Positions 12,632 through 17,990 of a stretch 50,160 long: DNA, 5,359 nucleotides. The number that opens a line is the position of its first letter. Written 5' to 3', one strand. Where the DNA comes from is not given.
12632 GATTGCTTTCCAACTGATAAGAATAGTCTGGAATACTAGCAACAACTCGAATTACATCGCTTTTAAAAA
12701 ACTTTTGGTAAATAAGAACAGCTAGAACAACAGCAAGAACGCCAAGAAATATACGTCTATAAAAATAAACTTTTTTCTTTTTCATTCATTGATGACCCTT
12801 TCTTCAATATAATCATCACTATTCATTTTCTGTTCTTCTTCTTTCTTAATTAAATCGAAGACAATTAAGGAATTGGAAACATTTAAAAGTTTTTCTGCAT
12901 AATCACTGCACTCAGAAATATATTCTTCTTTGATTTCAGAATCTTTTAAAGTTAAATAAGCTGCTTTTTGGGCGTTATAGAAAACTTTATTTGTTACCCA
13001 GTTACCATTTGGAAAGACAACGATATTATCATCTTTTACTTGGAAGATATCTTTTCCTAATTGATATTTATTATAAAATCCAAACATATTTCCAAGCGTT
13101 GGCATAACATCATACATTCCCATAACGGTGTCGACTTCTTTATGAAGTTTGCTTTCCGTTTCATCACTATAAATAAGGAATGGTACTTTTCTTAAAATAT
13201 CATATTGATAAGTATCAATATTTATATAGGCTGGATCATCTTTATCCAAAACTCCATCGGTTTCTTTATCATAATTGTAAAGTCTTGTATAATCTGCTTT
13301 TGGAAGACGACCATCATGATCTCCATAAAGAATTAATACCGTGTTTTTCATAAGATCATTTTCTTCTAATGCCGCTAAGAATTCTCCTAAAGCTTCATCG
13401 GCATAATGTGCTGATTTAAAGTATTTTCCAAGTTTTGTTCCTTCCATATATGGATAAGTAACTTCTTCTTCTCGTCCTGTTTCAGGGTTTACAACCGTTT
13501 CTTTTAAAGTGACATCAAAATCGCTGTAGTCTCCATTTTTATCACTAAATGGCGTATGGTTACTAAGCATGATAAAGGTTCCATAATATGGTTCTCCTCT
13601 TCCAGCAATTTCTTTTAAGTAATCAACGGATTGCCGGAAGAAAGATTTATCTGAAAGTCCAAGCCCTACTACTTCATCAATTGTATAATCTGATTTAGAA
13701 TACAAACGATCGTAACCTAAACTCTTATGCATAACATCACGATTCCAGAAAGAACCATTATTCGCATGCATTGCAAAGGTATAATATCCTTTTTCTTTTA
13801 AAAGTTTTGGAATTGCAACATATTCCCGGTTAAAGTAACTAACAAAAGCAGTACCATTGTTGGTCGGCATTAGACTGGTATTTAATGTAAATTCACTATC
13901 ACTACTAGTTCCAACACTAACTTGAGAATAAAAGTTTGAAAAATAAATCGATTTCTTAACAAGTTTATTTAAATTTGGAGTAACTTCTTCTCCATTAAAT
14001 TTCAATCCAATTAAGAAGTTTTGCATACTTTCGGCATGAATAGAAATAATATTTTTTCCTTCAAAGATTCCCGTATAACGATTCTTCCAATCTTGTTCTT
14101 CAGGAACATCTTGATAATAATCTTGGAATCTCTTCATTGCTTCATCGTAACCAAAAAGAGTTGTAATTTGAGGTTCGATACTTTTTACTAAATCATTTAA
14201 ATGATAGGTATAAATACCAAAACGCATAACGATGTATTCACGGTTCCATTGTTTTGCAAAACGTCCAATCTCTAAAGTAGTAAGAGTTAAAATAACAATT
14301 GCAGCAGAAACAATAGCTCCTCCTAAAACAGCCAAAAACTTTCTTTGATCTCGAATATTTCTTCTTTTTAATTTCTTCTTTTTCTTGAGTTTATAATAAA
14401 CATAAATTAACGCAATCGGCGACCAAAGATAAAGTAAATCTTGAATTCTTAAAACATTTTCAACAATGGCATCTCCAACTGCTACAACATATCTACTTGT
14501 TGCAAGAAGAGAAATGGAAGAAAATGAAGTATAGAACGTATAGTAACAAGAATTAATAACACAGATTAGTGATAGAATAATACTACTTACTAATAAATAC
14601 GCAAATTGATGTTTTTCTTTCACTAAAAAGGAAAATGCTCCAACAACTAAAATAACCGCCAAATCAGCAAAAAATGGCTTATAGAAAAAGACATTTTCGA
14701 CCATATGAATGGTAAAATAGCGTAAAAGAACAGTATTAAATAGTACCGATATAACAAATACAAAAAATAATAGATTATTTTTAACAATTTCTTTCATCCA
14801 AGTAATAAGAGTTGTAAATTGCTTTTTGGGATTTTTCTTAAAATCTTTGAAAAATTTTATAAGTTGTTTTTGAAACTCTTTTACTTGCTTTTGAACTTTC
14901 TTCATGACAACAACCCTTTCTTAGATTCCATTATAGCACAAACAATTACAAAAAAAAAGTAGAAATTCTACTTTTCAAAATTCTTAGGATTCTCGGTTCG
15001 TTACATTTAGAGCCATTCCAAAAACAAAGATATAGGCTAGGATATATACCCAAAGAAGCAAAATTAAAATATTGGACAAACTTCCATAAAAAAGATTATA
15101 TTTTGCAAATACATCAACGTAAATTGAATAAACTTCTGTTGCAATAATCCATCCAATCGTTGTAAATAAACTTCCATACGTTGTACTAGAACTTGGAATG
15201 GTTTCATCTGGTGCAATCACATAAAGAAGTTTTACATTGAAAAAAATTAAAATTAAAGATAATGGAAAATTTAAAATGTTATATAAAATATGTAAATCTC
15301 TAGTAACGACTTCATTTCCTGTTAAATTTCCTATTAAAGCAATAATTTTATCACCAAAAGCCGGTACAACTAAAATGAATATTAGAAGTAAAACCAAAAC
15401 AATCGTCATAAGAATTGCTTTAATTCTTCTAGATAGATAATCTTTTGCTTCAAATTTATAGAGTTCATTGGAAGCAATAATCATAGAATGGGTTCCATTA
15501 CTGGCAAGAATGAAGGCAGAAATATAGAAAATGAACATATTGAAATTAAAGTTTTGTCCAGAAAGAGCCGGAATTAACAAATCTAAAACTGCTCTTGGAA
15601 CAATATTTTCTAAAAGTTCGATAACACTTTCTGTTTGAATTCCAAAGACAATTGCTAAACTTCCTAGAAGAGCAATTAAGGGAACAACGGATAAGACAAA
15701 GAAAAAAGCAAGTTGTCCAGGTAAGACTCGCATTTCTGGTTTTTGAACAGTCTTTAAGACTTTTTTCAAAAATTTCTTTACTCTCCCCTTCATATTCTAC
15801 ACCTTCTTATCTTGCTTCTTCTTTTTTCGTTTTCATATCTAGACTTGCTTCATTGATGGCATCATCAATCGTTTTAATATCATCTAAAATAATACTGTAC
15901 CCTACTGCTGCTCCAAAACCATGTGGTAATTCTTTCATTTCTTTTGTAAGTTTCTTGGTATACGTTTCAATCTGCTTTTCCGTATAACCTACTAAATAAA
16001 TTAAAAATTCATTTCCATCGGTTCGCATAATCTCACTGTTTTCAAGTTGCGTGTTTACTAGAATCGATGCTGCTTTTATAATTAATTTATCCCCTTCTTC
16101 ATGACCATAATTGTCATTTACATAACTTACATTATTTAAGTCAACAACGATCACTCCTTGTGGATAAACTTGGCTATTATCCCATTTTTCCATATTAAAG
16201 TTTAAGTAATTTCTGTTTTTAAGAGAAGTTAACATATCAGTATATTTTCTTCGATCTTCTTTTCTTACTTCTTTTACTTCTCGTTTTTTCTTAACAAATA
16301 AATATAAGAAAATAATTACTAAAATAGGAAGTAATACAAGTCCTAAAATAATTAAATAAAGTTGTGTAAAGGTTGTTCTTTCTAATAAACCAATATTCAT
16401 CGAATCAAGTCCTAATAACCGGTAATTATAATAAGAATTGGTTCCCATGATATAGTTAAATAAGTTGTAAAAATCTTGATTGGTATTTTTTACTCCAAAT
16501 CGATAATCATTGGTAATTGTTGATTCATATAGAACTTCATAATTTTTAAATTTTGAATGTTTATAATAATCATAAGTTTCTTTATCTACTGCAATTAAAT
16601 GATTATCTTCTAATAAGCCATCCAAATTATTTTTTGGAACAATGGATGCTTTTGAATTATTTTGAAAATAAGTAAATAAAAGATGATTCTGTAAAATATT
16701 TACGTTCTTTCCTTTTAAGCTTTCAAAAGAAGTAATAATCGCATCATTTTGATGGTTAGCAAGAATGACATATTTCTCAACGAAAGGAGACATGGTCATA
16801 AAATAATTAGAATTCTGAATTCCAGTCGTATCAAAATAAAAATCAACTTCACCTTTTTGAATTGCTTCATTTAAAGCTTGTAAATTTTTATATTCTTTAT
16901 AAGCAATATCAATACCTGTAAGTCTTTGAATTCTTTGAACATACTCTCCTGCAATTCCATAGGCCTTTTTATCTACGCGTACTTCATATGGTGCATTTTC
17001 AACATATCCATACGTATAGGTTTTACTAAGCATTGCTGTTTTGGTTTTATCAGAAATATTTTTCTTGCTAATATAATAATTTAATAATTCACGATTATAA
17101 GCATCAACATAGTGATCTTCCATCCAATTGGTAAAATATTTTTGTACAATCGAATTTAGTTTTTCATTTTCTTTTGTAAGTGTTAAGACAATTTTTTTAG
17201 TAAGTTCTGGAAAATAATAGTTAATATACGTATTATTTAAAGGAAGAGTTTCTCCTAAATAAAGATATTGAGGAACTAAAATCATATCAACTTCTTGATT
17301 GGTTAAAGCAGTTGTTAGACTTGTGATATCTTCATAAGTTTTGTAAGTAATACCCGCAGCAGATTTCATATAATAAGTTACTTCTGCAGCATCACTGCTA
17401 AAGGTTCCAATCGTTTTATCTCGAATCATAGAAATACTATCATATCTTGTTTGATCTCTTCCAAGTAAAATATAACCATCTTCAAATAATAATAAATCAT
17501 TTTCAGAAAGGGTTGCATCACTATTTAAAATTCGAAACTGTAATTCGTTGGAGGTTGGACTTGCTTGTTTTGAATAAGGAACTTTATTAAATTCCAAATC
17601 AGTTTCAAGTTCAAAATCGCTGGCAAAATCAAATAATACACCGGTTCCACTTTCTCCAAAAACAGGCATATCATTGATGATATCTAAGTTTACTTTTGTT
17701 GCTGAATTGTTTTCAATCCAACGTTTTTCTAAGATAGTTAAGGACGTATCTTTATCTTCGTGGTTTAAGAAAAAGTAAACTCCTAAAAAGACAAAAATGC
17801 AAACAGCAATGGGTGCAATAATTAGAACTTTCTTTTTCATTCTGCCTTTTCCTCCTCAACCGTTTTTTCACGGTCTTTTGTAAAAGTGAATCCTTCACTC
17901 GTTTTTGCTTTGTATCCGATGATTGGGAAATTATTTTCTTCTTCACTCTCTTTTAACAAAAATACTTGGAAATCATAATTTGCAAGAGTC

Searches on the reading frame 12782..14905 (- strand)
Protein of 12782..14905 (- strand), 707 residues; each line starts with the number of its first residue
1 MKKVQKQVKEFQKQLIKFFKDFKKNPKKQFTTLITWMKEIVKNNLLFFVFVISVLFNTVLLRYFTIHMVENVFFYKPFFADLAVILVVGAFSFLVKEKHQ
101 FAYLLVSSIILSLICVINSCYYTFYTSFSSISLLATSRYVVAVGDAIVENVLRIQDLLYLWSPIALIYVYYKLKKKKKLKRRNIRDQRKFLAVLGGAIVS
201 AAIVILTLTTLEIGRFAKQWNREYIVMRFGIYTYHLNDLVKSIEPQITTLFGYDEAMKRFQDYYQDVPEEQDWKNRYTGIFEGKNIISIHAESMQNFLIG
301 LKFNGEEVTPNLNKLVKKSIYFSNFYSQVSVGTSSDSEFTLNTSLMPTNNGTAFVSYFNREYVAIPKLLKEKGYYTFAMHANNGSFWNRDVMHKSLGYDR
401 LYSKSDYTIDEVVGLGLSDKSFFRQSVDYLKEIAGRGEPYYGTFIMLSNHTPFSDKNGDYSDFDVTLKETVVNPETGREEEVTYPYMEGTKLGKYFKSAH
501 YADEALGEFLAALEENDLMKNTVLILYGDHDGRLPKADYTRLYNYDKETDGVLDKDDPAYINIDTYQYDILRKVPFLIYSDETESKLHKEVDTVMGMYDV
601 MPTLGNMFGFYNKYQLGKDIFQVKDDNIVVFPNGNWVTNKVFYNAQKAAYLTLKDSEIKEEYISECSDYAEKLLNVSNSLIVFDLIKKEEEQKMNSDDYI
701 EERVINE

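Call 71: search_protein_families(library=pfam, proteins=[window:12782-14905:-], max_evalue=0.00001)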
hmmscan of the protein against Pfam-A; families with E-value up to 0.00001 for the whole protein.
window:12782-14905:- (707 aa): 1 family
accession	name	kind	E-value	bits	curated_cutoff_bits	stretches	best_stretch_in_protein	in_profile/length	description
PF00884.28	Sulfatase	-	4.7e-37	128.3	25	1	284-609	1-300/301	Sulfatase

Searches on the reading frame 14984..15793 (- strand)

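Call 71: search_protein_families(library=pfam, proteins=[window:14984-15793:-], max_evalue=0.00001)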
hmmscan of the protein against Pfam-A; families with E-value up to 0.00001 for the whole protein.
window:14984-15793:- (269 aa): 1 family
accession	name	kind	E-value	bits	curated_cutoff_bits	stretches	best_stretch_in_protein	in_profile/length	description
PF03631.20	Virul_fac_BrkB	-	1.9e-41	142.9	33.7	1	24-265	8-254/259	Virulence factor BrkB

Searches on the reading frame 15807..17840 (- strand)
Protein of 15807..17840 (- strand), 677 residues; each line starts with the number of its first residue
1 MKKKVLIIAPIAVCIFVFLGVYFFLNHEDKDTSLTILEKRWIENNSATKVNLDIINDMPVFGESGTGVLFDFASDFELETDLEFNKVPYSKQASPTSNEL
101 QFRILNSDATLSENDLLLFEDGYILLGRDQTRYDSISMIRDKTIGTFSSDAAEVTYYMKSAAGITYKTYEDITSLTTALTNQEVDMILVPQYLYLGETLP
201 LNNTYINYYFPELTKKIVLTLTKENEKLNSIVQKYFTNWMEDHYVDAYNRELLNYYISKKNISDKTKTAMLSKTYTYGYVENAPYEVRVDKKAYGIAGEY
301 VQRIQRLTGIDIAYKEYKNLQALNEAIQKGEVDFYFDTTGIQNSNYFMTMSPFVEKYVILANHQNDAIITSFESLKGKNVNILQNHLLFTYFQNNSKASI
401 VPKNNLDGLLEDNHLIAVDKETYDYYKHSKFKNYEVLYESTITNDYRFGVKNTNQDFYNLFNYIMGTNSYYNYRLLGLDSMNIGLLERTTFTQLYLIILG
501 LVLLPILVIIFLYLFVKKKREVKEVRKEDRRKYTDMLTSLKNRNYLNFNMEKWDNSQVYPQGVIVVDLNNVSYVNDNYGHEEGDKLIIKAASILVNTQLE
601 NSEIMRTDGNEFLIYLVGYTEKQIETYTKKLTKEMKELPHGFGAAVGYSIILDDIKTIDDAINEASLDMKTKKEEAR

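Call 71: search_protein_families(library=pfam, proteins=[window:15807-17840:-], max_evalue=0.00001)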
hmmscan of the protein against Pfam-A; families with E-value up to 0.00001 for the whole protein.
window:15807-17840:- (677 aa): 1 family
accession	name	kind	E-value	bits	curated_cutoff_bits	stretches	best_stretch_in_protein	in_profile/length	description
PF00990.26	GGDEF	-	5.4e-18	65.7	23.8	1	533-676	2-158/161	Diguanylate cyclase, GGDEF domain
